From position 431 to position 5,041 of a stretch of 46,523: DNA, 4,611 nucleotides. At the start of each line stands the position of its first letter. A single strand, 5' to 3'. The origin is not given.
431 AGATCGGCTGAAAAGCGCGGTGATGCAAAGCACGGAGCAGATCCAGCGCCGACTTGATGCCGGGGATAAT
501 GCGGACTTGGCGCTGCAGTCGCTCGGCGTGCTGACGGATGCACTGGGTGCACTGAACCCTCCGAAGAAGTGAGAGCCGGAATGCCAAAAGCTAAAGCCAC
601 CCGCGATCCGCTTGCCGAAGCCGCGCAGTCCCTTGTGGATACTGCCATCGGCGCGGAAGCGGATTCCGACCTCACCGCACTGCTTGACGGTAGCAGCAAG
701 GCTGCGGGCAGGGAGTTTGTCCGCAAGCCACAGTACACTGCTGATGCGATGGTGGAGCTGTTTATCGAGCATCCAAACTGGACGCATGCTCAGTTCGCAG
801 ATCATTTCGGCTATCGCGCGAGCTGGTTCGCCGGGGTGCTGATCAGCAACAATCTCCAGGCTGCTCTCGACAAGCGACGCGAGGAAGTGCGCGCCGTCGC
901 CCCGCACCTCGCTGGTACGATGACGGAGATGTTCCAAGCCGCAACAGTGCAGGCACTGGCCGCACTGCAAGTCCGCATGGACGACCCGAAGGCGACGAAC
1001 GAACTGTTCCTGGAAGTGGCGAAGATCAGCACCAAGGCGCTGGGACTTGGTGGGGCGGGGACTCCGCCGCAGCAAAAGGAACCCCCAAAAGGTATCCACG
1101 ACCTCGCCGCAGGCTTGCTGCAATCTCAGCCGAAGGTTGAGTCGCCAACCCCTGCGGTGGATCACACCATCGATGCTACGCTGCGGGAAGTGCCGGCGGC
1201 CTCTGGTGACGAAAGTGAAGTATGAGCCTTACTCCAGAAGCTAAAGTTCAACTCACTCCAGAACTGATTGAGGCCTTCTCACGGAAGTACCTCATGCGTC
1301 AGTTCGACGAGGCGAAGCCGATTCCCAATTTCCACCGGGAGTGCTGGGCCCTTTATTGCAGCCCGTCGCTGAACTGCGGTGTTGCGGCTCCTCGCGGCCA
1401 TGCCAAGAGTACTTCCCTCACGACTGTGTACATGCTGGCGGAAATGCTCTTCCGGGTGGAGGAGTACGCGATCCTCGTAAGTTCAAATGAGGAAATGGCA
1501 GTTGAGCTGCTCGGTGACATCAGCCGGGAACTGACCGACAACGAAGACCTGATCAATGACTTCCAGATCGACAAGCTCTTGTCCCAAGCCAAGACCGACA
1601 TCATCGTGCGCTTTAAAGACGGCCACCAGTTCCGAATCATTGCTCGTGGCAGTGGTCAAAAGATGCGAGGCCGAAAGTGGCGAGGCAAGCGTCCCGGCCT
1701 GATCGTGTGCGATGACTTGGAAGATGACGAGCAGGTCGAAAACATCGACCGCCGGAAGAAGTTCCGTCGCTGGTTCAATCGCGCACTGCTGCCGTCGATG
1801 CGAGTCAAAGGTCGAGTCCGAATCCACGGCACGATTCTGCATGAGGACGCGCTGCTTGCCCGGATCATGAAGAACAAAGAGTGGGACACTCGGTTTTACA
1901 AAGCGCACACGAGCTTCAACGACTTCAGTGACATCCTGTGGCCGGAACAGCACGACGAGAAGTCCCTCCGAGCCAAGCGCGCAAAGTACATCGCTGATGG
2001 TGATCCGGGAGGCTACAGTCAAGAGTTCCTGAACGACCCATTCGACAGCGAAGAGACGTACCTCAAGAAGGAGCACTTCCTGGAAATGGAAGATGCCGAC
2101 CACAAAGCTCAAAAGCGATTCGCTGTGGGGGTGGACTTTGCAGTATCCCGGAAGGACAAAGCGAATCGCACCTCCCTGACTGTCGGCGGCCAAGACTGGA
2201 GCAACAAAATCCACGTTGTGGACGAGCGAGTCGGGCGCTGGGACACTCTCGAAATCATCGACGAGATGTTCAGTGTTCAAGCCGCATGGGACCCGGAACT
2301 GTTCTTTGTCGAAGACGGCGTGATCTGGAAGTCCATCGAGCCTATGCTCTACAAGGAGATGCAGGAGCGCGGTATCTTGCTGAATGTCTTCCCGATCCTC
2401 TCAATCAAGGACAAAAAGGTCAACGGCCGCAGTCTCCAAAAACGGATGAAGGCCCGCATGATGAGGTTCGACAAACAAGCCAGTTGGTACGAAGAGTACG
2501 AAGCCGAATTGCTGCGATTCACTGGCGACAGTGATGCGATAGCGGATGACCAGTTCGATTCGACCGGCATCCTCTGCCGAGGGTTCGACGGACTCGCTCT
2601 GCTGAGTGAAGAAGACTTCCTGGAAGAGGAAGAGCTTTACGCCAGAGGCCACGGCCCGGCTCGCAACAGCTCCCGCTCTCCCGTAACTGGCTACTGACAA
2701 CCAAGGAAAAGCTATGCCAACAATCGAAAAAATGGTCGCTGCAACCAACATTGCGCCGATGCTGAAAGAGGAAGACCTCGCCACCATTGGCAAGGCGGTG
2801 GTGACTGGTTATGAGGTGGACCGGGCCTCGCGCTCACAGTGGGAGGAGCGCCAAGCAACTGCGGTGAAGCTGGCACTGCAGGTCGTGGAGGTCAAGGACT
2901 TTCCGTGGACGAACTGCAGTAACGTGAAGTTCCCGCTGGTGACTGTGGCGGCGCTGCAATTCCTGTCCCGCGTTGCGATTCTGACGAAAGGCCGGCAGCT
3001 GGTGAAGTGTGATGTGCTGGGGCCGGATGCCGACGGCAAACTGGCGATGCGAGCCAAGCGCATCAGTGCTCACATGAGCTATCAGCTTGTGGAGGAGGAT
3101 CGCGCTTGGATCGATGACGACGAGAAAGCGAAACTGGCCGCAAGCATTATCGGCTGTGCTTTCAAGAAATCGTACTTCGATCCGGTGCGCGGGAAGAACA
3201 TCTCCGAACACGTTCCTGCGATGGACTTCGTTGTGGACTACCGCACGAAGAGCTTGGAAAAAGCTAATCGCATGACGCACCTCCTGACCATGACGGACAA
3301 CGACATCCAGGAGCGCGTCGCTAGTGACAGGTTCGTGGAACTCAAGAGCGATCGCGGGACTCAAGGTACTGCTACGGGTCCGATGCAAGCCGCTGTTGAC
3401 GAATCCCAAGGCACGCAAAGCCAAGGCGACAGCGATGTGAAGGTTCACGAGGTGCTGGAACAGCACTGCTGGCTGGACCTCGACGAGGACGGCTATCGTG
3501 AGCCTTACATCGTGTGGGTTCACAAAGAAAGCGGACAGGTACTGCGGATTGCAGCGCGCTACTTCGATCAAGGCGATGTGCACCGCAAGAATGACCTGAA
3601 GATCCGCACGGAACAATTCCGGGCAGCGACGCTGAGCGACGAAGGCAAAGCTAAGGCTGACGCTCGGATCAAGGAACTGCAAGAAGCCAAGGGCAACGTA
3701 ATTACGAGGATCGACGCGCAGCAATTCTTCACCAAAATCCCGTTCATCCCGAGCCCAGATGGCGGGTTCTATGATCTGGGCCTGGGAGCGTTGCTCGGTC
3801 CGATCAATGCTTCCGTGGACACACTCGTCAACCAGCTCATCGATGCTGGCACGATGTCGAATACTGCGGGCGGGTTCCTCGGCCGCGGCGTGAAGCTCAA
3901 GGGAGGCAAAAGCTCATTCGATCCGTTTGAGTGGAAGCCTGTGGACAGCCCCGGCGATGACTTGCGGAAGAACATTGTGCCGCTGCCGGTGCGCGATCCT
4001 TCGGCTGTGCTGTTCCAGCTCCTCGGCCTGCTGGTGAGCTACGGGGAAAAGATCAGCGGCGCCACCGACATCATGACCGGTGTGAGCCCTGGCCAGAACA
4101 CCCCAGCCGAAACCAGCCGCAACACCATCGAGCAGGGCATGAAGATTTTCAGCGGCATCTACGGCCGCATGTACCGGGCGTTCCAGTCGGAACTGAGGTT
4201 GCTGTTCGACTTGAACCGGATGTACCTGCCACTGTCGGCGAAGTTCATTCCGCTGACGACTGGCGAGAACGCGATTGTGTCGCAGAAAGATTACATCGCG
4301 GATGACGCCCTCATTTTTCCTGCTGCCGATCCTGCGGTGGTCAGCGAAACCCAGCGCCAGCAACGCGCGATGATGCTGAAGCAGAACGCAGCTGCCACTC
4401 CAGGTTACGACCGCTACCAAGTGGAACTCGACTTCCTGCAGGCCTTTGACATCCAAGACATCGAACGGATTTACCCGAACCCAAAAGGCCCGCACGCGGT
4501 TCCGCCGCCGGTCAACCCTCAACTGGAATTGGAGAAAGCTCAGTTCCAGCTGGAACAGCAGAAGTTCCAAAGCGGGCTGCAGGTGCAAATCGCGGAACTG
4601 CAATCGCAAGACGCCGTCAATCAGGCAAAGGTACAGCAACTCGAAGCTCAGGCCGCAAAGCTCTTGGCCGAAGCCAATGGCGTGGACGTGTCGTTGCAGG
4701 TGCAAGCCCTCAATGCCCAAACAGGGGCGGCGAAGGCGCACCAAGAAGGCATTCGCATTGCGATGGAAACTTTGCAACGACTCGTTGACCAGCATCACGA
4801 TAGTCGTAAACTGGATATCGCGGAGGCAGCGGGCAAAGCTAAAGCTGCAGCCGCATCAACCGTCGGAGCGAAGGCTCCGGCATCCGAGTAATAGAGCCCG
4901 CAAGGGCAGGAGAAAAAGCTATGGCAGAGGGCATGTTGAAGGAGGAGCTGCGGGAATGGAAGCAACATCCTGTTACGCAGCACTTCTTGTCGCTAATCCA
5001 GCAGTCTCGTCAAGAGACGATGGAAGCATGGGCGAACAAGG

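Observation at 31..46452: Genome-wide family of a ~40-bp palindromic intergenic element, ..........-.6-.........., at 16 unique sites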

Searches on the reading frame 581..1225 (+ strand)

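Call 32: search_protein_families(library=pfam, proteins=[window:581-1225:+], max_evalue=0.05)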
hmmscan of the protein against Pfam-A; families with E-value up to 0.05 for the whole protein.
window:581-1225:+ (214 aa): 1 family
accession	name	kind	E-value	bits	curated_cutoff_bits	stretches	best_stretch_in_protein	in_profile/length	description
PF11716.13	MDMPI_N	-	0.031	15.4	24.2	1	63-137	25-108/140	Mycothiol maleylpyruvate isomerase N-terminal domain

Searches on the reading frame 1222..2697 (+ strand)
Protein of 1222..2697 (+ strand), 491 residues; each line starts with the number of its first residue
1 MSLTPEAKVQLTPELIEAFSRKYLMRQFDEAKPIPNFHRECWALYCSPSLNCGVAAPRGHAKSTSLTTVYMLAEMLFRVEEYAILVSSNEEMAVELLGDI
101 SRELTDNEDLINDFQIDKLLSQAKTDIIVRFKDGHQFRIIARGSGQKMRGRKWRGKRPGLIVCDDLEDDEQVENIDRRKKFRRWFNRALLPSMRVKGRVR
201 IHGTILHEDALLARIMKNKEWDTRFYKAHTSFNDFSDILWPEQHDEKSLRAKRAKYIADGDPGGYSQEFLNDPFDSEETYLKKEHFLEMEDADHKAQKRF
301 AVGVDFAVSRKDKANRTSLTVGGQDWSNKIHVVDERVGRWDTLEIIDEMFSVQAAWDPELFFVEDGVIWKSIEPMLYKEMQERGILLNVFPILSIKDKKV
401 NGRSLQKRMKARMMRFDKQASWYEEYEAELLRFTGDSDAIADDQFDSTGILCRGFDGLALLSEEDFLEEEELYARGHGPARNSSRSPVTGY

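Call 9: search_protein_families(library=phrogs, proteins=[window:1222-2697:+], max_evalue=0.001)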
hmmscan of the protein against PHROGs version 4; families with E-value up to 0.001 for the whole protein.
window:1222-2697:+ (491 aa): 2 families
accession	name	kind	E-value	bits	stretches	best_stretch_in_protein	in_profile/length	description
phrog_38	-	head and packaging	8e-69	234.1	1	17-465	274-713/760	terminase large subunit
phrog_14112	-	unknown function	1.3e-08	35.6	1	22-184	70-239/247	-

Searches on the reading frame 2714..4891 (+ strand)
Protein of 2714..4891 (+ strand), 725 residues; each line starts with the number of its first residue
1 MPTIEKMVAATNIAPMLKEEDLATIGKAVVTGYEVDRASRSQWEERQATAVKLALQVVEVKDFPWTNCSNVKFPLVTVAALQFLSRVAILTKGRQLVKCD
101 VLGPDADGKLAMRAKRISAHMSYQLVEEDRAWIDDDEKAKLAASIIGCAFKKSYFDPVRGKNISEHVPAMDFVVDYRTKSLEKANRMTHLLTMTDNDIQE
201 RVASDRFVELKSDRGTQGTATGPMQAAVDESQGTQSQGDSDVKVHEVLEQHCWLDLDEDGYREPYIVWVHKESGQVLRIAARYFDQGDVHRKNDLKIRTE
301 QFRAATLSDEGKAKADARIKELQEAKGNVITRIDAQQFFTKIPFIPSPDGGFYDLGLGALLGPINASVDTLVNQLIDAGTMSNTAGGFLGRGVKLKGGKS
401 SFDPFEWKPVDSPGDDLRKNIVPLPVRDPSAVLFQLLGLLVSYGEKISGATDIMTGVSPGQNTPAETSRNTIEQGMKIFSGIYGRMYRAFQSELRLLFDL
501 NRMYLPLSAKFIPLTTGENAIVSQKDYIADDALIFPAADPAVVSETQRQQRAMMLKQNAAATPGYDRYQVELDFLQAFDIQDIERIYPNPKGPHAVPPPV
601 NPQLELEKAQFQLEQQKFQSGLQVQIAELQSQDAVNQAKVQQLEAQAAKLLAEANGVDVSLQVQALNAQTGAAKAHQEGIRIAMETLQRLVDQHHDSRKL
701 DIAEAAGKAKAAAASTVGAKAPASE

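Call 9: search_protein_families(library=phrogs, proteins=[window:2714-4891:+], max_evalue=0.001)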
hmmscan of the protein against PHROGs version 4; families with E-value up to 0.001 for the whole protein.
window:2714-4891:+ (725 aa): 2 families
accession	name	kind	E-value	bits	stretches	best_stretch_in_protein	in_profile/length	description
phrog_1216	-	head and packaging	2.9e-21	76.7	2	341-709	345-707/714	portal protein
phrog_156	-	head and packaging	0.00056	19.4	0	429-502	386-458/681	portal protein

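Call 14: find_related_loci(query=window:2714-4891:+, collection=viral_contigs, flank=10000)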
Query window:2714-4891:+ (725 aa) in viral_contigs; peptide patterns used: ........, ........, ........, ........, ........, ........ (x = any residue, [..] = any of these).
43 stretches matched a pattern; 34 encode a relative of the query (tblastn E <= 1e-3); 34 distinct loci.
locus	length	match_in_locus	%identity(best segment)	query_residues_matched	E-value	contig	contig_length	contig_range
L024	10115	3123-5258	77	1-712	0e+0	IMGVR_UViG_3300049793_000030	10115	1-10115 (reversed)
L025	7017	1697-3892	57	1-719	0e+0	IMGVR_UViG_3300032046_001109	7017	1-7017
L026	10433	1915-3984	56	4-692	0e+0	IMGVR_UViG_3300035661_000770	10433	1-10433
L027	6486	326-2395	56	4-692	0e+0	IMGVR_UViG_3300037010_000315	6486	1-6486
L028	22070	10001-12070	56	4-692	0e+0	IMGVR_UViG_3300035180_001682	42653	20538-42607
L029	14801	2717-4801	53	4-694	0e+0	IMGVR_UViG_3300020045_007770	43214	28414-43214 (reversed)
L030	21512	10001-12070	55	4-692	0e+0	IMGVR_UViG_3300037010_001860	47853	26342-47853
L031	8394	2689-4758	55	4-692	0e+0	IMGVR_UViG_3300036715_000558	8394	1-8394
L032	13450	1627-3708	54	7-699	0e+0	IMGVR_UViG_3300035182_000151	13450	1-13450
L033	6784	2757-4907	53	4-692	0e+0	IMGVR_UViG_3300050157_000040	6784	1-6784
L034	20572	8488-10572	51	4-695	0e+0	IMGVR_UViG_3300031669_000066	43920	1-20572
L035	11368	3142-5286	50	3-692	0e+0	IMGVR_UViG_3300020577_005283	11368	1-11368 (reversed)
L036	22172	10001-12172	52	4-718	0e+0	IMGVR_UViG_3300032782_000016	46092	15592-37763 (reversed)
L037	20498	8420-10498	51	4-692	0e+0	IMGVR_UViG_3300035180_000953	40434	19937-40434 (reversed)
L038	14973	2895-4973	51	4-692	0e+0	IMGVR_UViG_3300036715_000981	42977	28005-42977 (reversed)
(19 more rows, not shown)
